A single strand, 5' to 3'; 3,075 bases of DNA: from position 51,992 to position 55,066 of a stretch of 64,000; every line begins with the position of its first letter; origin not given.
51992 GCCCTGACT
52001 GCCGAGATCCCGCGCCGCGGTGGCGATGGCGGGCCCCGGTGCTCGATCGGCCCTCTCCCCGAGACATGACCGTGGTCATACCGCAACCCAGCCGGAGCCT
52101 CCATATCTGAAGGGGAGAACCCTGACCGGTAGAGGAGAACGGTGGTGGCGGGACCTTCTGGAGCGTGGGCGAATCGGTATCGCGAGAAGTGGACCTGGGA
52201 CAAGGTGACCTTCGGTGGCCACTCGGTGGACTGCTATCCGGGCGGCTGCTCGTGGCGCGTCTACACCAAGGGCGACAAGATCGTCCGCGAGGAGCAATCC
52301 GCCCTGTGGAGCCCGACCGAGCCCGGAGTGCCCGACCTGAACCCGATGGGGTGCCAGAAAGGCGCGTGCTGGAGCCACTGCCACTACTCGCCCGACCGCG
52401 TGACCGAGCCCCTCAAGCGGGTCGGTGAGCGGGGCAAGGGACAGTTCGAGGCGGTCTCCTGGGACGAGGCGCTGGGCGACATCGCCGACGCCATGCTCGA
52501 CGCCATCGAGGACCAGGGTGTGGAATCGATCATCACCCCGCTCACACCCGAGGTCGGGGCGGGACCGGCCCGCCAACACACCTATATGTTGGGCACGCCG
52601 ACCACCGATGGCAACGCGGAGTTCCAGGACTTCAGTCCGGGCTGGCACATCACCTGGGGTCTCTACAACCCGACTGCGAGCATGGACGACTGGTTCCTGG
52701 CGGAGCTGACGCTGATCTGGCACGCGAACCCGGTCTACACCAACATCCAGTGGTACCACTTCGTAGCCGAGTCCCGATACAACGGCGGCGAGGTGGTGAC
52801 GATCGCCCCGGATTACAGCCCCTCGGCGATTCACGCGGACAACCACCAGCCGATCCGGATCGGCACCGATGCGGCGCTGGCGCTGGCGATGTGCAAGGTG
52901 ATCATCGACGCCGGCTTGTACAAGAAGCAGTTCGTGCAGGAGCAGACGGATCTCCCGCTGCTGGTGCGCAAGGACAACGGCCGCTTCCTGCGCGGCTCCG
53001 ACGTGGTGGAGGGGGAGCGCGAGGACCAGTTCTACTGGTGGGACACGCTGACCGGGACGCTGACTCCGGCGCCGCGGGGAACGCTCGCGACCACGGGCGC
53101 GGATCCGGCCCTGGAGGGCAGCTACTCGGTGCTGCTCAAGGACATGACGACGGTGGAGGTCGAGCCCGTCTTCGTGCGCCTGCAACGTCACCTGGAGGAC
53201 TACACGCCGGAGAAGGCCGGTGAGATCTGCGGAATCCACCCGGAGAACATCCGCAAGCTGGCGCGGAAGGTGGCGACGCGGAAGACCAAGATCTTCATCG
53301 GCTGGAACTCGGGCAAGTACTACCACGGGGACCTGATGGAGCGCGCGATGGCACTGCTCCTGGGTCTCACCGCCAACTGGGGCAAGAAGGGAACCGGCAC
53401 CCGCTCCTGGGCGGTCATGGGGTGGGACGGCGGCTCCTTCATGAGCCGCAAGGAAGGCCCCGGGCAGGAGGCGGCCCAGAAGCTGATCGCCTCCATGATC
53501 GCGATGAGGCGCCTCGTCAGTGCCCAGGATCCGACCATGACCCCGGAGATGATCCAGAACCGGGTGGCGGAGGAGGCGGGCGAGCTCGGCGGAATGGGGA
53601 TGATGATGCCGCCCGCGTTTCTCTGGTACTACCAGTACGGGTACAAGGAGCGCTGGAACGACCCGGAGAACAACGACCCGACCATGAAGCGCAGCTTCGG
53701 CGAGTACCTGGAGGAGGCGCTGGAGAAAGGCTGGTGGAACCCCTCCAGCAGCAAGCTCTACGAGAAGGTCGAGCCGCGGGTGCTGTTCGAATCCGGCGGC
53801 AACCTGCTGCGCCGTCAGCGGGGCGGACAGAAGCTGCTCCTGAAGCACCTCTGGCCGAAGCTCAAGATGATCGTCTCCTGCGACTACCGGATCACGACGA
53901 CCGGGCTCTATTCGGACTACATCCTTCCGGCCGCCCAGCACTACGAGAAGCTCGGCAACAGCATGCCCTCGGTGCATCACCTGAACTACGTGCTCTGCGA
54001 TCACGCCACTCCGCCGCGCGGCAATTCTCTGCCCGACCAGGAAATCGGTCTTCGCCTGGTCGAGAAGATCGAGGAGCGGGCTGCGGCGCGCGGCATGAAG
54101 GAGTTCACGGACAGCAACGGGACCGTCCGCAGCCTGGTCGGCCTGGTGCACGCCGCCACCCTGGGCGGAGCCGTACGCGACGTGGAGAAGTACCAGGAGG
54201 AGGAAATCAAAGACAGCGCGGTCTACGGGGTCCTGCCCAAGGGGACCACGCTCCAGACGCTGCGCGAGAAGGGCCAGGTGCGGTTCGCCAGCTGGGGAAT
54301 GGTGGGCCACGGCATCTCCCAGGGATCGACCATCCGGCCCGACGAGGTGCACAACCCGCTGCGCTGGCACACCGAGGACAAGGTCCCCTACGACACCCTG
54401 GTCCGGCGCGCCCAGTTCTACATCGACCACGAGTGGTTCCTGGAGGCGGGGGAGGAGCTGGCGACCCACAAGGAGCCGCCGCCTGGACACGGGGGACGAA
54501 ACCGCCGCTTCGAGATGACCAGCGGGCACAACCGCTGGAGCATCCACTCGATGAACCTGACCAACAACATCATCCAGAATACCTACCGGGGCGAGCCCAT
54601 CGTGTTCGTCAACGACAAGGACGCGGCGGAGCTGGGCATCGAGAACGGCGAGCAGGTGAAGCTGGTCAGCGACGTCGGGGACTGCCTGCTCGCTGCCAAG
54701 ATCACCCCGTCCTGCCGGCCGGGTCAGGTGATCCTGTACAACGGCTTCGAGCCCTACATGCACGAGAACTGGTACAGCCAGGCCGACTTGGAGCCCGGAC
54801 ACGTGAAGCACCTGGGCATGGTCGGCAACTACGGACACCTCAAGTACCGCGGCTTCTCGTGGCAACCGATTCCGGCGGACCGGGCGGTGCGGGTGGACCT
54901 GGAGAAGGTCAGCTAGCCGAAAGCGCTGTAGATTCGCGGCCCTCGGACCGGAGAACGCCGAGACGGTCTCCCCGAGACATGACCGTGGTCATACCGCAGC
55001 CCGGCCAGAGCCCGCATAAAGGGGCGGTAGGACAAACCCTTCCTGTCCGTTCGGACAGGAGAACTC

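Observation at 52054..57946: Tandem pair of leaderless, partner-less NarG/EbdA-type molybdoenzyme catalytic subunits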

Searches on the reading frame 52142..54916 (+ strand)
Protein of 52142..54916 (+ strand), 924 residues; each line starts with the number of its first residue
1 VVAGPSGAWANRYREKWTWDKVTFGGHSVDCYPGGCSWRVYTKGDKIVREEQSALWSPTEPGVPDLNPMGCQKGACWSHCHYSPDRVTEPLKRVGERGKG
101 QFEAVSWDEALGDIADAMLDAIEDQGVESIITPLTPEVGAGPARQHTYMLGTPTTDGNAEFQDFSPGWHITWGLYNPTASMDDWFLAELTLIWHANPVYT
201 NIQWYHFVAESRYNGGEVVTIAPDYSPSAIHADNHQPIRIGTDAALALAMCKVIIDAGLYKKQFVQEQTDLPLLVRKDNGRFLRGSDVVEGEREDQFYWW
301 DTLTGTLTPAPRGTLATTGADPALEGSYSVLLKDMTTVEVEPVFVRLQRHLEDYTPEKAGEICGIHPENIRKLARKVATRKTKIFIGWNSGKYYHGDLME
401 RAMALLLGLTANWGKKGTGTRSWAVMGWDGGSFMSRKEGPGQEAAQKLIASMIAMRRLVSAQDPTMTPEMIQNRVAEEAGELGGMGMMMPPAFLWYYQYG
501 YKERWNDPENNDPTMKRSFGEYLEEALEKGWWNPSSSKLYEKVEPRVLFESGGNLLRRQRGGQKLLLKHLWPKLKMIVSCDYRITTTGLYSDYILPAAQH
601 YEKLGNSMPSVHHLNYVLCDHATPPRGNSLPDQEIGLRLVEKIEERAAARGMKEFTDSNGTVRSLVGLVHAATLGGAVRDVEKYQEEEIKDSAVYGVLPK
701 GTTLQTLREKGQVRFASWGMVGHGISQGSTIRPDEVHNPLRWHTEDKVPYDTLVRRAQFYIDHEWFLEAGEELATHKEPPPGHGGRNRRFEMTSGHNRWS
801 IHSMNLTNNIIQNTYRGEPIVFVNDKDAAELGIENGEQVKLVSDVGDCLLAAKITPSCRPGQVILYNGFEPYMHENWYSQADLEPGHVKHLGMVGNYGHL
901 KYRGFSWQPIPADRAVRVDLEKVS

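Call 7: search_protein_families(library=pfam, proteins=[window:52142-54916:+], max_evalue=0.01)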
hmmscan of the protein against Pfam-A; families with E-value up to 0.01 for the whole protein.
window:52142-54916:+ (924 aa): 2 families
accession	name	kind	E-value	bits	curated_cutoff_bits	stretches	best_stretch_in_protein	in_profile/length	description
PF00384.28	Molybdopterin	-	2.4e-25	89.8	24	1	86-640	1-351/353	Molybdopterin oxidoreductase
PF01568.27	Molydop_binding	-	5.1e-16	59.1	26.8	1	791-871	2-82/110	Molydopterin dinucleotide binding domain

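Call 8: search_protein_families(library=ncbifam, proteins=[window:52142-54916:+], max_evalue=0.01)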
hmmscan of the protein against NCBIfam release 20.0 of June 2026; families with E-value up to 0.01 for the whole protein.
window:52142-54916:+ (924 aa): 25 families
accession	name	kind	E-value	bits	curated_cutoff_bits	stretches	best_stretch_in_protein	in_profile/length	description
TIGR03479.1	DMSO_red_II_alp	subfamily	4.9e-245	815.8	984.75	1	8-921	43-913/913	molybdopterin-dependent oxidoreductase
NF042978.1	EthbenzDh_ebdA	equivalog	9.8e-217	722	2000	1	7-922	62-976/977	ethylbenzene dehydrogenase subunit alpha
TIGR01580.1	narG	equivalog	3.8e-57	193.7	1084.15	4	96-303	151-375/1235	nitrate reductase subunit alpha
TIGR02166.1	dmsA_ynfE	subfamily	1.7e-49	168.6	777.7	3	18-266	40-296/794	DMSO/selenate family reductase complex A subunit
TIGR01591.1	Fdh-alpha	equivalog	1.3e-41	142.5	666.25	4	35-269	9-238/672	formate dehydrogenase subunit alpha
NF012032.0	PRK15488.1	equivalog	4.9e-33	114.1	694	2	71-268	83-280/759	thiosulfate reductase PhsA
NF041885.1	selenate_YnfE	exception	7.9e-33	113.2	1675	3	15-266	41-303/805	selenate/tellurate reductase subunit YnfE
NF011566.1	PRK14990.1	exception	2.8e-31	108.3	1600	3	70-266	103-316/814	dimethylsulfoxide reductase subunit A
NF041884.1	selenate_YnfF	exception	1.2e-30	106.1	1650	3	18-266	41-296/798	selenate/tellurate reductase subunit YnfF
TIGR00509.1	bisC_fam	subfamily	6.3e-28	97.5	1017.55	3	786-869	623-707/772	molybdopterin guanine dinucleotide-containing S/N-oxide reductase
NF011682.0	PRK15102.1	equivalog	5.9e-22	77.6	909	3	353-420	330-397/829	trimethylamine-N-oxide reductase TorA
TIGR02164.1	torA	equivalog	3.1e-20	71.9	1465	3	354-419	327-392/824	trimethylamine-N-oxide reductase TorA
TIGR01553.1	formate-DH-alph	equivalog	4e-20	71.2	814.2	2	187-278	222-313/1009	formate dehydrogenase-N subunit alpha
NF010055.0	PRK13532.1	equivalog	7.6e-20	70.7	904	1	10-395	33-379/830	nitrate reductase catalytic subunit NapA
TIGR01706.1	NAPA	equivalog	1.1e-17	63.6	930.55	1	14-400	37-386/830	periplasmic nitrate reductase subunit alpha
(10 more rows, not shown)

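Call 10: find_encoding_contigs(protein=window:52142-54916:+, flank=10000, max_places=6)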
Protein window:52142-54916:+ (924 aa): no gene with exactly this product is on record in the collection.

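Call 13: find_encoding_contigs(protein=window:52142-54913:+, flank=10000, max_places=6)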
Protein seq(924 aa) (924 aa): no gene with exactly this product is on record in the collection.

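Call 14: find_homologous_proteins(query=window:52142-54916:+, max_evalue=1e-20)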
Query window:52142-54916:+ (924 aa): 4075 proteins with E <= 1e-20 among 8000 candidates; the best 120 are listed.
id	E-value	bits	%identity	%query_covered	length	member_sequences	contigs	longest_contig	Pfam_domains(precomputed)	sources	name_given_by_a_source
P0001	0.0e+0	2041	91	100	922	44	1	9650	PF00384.28,PF01568.28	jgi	-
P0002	0.0e+0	1914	85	100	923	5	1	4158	PF00384.28,PF01568.28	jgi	jgi:DMSO reductase family type II enzyme molybdopterin subunit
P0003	0.0e+0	1859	83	100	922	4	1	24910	PF00384.28,PF01568.28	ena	-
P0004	0.0e+0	1858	82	100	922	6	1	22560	PF00384.28,PF01568.28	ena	-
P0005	0.0e+0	1840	83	100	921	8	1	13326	PF00384.28,PF01568.28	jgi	jgi:DMSO reductase family type II enzyme molybdopterin subunit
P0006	0.0e+0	1837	83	99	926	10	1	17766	PF00384.28,PF01568.28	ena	-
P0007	0.0e+0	1835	83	99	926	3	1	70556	PF00384.28,PF01568.28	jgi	-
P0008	0.0e+0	1830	82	99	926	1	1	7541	PF00384.28,PF01568.28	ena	-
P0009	0.0e+0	1826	82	100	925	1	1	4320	PF00384.28,PF01568.28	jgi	-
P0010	0.0e+0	1820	82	100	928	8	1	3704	PF00384.28,PF01568.28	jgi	jgi:DMSO reductase family type II enzyme molybdopterin subunit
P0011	0.0e+0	1818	81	99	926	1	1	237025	PF00384.28,PF01568.28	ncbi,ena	-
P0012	0.0e+0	1810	82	99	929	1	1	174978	PF00384.28,PF01568.28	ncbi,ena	-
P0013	0.0e+0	1809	80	100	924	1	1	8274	PF00384.28,PF01568.28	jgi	-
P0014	0.0e+0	1806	81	99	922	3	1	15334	PF00384.28,PF01568.28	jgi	-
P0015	0.0e+0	1804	81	99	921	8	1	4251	PF00384.28,PF01568.28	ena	-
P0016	0.0e+0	1804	81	99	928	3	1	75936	PF00384.28,PF01568.28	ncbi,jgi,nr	ncbi:MAG: molybdopterin-dependent oxidoreductase [Deltaproteobacteria bacterium]|nr:molybdopterin-de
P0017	0.0e+0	1801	81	99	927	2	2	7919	PF00384.28,PF01568.28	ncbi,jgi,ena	-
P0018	0.0e+0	1800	81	100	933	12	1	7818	PF00384.28,PF01568.28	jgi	-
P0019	0.0e+0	1799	80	100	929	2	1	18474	PF00384.28,PF01568.28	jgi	jgi:DMSO reductase family type II enzyme molybdopterin subunit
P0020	0.0e+0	1797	81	99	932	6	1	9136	PF00384.28,PF01568.28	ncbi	-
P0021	0.0e+0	1797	80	99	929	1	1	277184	PF00384.28,PF01568.28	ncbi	-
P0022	0.0e+0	1795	81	99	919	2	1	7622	PF00384.28,PF01568.28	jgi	-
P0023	0.0e+0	1793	80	99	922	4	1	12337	PF00384.28,PF01568.28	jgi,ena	jgi:DMSO reductase family type II enzyme molybdopterin subunit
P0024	0.0e+0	1793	81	100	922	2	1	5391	PF00384.28,PF01568.28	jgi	jgi:DMSO reductase family type II enzyme molybdopterin subunit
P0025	0.0e+0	1792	81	100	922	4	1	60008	PF00384.28,PF01568.28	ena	-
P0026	0.0e+0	1791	80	99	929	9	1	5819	PF00384.28,PF01568.28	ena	-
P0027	0.0e+0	1791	80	99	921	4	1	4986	PF00384.28,PF01568.28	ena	-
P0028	0.0e+0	1789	79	99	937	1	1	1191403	PF00384.28,PF01568.28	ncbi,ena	-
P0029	0.0e+0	1787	80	99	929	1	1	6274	PF00384.28,PF01568.28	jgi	jgi:DMSO reductase family type II enzyme molybdopterin subunit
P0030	0.0e+0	1786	80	99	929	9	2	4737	PF00384.28,PF01568.28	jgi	-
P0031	0.0e+0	1786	79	99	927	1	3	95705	PF00384.28,PF01568.28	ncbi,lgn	-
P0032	0.0e+0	1786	80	100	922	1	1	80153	PF00384.28,PF01568.28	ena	-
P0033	0.0e+0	1786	80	100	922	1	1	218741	PF00384.28,PF01568.28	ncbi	-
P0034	0.0e+0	1785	80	100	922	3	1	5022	PF00384.28,PF01568.28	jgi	-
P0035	0.0e+0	1784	80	99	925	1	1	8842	PF00384.28,PF01568.28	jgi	jgi:DMSO reductase family type II enzyme molybdopterin subunit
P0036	0.0e+0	1783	80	99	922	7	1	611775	PF00384.28,PF01568.28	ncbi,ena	-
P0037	0.0e+0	1783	80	99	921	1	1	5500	PF00384.28,PF01568.28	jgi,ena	-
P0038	0.0e+0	1780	79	99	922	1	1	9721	PF00384.28,PF01568.28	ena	-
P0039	0.0e+0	1780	80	99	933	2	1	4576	PF00384.28,PF01568.28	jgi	-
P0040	0.0e+0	1780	80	99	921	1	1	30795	PF00384.28,PF01568.28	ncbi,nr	ncbi:MAG: molybdopterin-dependent oxidoreductase [Deltaproteobacteria bacterium]|nr:molybdopterin-de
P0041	0.0e+0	1779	80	99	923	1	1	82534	PF00384.28,PF01568.28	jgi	jgi:DMSO reductase family type II enzyme molybdopterin subunit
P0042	0.0e+0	1778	79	100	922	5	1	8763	PF00384.28,PF01568.28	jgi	jgi:DMSO reductase family type II enzyme molybdopterin subunit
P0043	0.0e+0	1777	80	99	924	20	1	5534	PF00384.28,PF01568.28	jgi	-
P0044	0.0e+0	1777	81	98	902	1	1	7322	PF00384.28,PF01568.28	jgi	jgi:DMSO reductase family type II enzyme molybdopterin subunit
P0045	0.0e+0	1774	79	99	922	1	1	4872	PF00384.28,PF01568.28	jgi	jgi:DMSO reductase family type II enzyme molybdopterin subunit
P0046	0.0e+0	1768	81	97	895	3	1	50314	PF00384.28,PF01568.28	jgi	jgi:DMSO reductase family type II enzyme molybdopterin subunit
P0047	0.0e+0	1766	79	99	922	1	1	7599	PF00384.28,PF01568.28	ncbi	-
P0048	0.0e+0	1764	79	100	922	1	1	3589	PF00384.28,PF01568.28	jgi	-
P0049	0.0e+0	1764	79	100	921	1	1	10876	PF00384.28,PF01568.28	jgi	jgi:DMSO reductase family type II enzyme molybdopterin subunit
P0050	0.0e+0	1762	79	100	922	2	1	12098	PF00384.28,PF01568.28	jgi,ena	-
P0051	0.0e+0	1759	79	100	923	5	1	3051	PF00384.28,PF01568.28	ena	-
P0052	0.0e+0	1758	82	97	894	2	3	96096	PF00384.28,PF01568.28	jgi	jgi:DMSO reductase family type II enzyme molybdopterin subunit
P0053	0.0e+0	1758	79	99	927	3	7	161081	PF00384.28,PF01568.28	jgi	jgi:DMSO reductase family type II enzyme molybdopterin subunit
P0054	0.0e+0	1757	79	100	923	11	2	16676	PF00384.28,PF01568.28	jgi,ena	-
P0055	0.0e+0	1757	78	99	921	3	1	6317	PF00384.28,PF01568.28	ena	-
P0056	0.0e+0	1756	78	100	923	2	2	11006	PF00384.28,PF01568.28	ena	-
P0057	0.0e+0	1756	78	99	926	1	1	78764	PF00384.28,PF01568.28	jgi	jgi:DMSO reductase family type II enzyme molybdopterin subunit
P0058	0.0e+0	1756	79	99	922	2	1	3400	PF00384.28,PF01568.28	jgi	-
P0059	0.0e+0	1756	77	100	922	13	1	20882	PF00384.28,PF01568.28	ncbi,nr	ncbi:MAG: molybdopterin-dependent oxidoreductase [Deltaproteobacteria bacterium]|nr:molybdopterin-de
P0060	0.0e+0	1755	79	100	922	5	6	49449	PF00384.28,PF01568.28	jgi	jgi:DMSO reductase family type II enzyme molybdopterin subunit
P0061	0.0e+0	1754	78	99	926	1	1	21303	PF00384.28,PF01568.28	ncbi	ncbi:MAG TPA: molybdopterin-dependent oxidoreductase [Candidatus Binatia bacterium]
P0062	0.0e+0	1754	77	99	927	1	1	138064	PF00384.28,PF01568.28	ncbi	-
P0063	0.0e+0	1754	78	99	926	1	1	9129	PF00384.28,PF01568.28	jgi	jgi:steroid C-25 hydroxylase alpha subunit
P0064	0.0e+0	1754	79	99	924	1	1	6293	PF00384.28,PF01568.28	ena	-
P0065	0.0e+0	1753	78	99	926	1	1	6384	PF00384.28,PF01568.28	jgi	jgi:DMSO reductase family type II enzyme molybdopterin subunit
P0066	0.0e+0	1753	78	99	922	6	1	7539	PF00384.28,PF01568.28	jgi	-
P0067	0.0e+0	1749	78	100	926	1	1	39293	PF00384.28,PF01568.28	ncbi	ncbi:MAG: molybdopterin-dependent oxidoreductase [Myxococcota bacterium]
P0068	0.0e+0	1748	78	100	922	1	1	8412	PF00384.28,PF01568.28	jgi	-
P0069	0.0e+0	1747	77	100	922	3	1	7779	PF00384.28,PF01568.28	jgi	jgi:DMSO reductase family type II enzyme molybdopterin subunit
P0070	0.0e+0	1747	77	99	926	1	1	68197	PF00384.28,PF01568.28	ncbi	ncbi:MAG: molybdopterin-dependent oxidoreductase [Candidatus Binatia bacterium]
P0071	0.0e+0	1745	78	99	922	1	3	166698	PF00384.28,PF01568.28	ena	-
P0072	0.0e+0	1744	77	99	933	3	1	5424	PF00384.28,PF01568.28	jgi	jgi:DMSO reductase family type II enzyme molybdopterin subunit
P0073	0.0e+0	1743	82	95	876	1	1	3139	PF00384.28,PF01568.28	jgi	jgi:DMSO reductase family type II enzyme molybdopterin subunit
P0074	0.0e+0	1742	78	100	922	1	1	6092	PF00384.28,PF01568.28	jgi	-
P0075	0.0e+0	1742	78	100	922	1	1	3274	PF00384.28,PF01568.28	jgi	-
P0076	0.0e+0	1742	78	100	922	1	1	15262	PF00384.28,PF01568.28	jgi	jgi:DMSO reductase family type II enzyme molybdopterin subunit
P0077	0.0e+0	1741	78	100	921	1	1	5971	PF00384.28,PF01568.28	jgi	jgi:DMSO reductase family type II enzyme molybdopterin subunit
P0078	0.0e+0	1741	79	100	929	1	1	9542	PF00384.28,PF01568.28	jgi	jgi:DMSO reductase family type II enzyme molybdopterin subunit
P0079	0.0e+0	1739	78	100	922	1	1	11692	PF00384.28,PF01568.28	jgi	jgi:DMSO reductase family type II enzyme molybdopterin subunit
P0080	0.0e+0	1738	77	100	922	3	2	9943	PF00384.28,PF01568.28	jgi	jgi:DMSO reductase family type II enzyme molybdopterin subunit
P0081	0.0e+0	1737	78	99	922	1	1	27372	PF00384.28,PF01568.28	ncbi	-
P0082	0.0e+0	1737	77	99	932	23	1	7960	PF00384.28,PF01568.28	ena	-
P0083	0.0e+0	1737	77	100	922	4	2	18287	PF00384.28,PF01568.28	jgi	-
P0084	0.0e+0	1736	76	100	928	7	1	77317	PF00384.28,PF01568.28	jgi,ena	-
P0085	0.0e+0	1736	79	98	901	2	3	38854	PF00384.28,PF01568.28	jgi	-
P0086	0.0e+0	1734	77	100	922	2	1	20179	PF00384.28,PF01568.28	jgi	-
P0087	0.0e+0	1732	77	100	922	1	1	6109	PF00384.28,PF01568.28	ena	-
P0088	0.0e+0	1731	77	99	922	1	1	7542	PF00384.28,PF01568.28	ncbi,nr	ncbi:molybdopterin-dependent oxidoreductase [bacterium]|nr:molybdopterin-dependent oxidoreductase [b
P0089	0.0e+0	1731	77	99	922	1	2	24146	PF00384.28,PF01568.28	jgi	jgi:DMSO reductase family type II enzyme molybdopterin subunit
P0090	0.0e+0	1730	76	99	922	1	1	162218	PF00384.28,PF01568.28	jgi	jgi:DMSO reductase family type II enzyme molybdopterin subunit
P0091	0.0e+0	1730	76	99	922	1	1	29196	PF00384.28,PF01568.28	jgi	jgi:DMSO reductase family type II enzyme molybdopterin subunit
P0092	0.0e+0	1729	76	100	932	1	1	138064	PF00384.28,PF01568.28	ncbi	-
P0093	0.0e+0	1729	76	100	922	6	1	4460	PF00384.28,PF01568.28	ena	-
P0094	0.0e+0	1728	76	100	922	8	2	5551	PF00384.28,PF01568.28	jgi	-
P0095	0.0e+0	1727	80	98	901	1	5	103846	PF00384.28,PF01568.28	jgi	jgi:DMSO reductase family type II enzyme molybdopterin subunit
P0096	0.0e+0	1727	77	99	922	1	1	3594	PF00384.28,PF01568.28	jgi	jgi:DMSO reductase family type II enzyme molybdopterin subunit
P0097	0.0e+0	1725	80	98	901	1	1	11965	PF00384.28,PF01568.28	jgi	jgi:DMSO reductase family type II enzyme molybdopterin subunit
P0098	0.0e+0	1725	77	100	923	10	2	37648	PF00384.28,PF01568.28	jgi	jgi:DMSO reductase family type II enzyme molybdopterin subunit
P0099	0.0e+0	1725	80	97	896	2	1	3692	PF00384.28,PF01568.28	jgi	jgi:DMSO reductase family type II enzyme molybdopterin subunit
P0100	0.0e+0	1725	77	99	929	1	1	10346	PF00384.28,PF01568.28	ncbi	-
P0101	0.0e+0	1724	77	100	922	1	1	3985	PF00384.28,PF01568.28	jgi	jgi:DMSO reductase family type II enzyme molybdopterin subunit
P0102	0.0e+0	1724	76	100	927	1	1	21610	PF00384.28,PF01568.28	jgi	-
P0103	0.0e+0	1722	77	99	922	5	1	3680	PF00384.28,PF01568.28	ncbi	-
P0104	0.0e+0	1722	77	100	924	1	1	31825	PF00384.28,PF01568.28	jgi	jgi:DMSO reductase family type II enzyme molybdopterin subunit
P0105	0.0e+0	1720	77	99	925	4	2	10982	PF00384.28,PF01568.28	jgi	jgi:DMSO reductase family type II enzyme molybdopterin subunit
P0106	0.0e+0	1719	76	99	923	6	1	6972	PF00384.28,PF01568.28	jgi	jgi:DMSO reductase family type II enzyme molybdopterin subunit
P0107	0.0e+0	1719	77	99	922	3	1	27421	PF00384.28,PF01568.28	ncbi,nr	ncbi:MAG: molybdopterin-dependent oxidoreductase [Deltaproteobacteria bacterium]|nr:molybdopterin-de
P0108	0.0e+0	1719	77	99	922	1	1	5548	PF00384.28,PF01568.28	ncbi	-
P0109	0.0e+0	1718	76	99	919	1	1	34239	PF00384.28,PF01568.28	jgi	jgi:DMSO reductase family type II enzyme molybdopterin subunit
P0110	0.0e+0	1717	76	99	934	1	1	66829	PF00384.28,PF01568.28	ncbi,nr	ncbi:molybdopterin-dependent oxidoreductase [Candidatus Binatia bacterium]|nr:molybdopterin-dependen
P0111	0.0e+0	1716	77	99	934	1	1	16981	PF00384.28,PF01568.28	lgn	-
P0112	0.0e+0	1716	77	99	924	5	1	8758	PF00384.28,PF01568.28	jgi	jgi:DMSO reductase family type II enzyme molybdopterin subunit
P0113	0.0e+0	1714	79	97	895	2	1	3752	PF00384.28,PF01568.28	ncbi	-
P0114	0.0e+0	1711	79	100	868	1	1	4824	PF00384.28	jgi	jgi:DMSO reductase family type II enzyme molybdopterin subunit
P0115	0.0e+0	1710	76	100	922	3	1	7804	PF00384.28,PF01568.28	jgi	jgi:DMSO reductase family type II enzyme molybdopterin subunit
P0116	0.0e+0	1709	76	100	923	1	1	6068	PF00384.28,PF01568.28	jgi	jgi:DMSO reductase family type II enzyme molybdopterin subunit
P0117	0.0e+0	1709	79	96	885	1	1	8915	PF00384.28,PF01568.28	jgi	jgi:DMSO reductase family type II enzyme molybdopterin subunit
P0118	0.0e+0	1708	78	97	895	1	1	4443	PF00384.28,PF01568.28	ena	-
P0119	0.0e+0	1706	76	99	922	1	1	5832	PF00384.28,PF01568.28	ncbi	-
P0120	0.0e+0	1704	80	97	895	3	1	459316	PF00384.28,PF01568.28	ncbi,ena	-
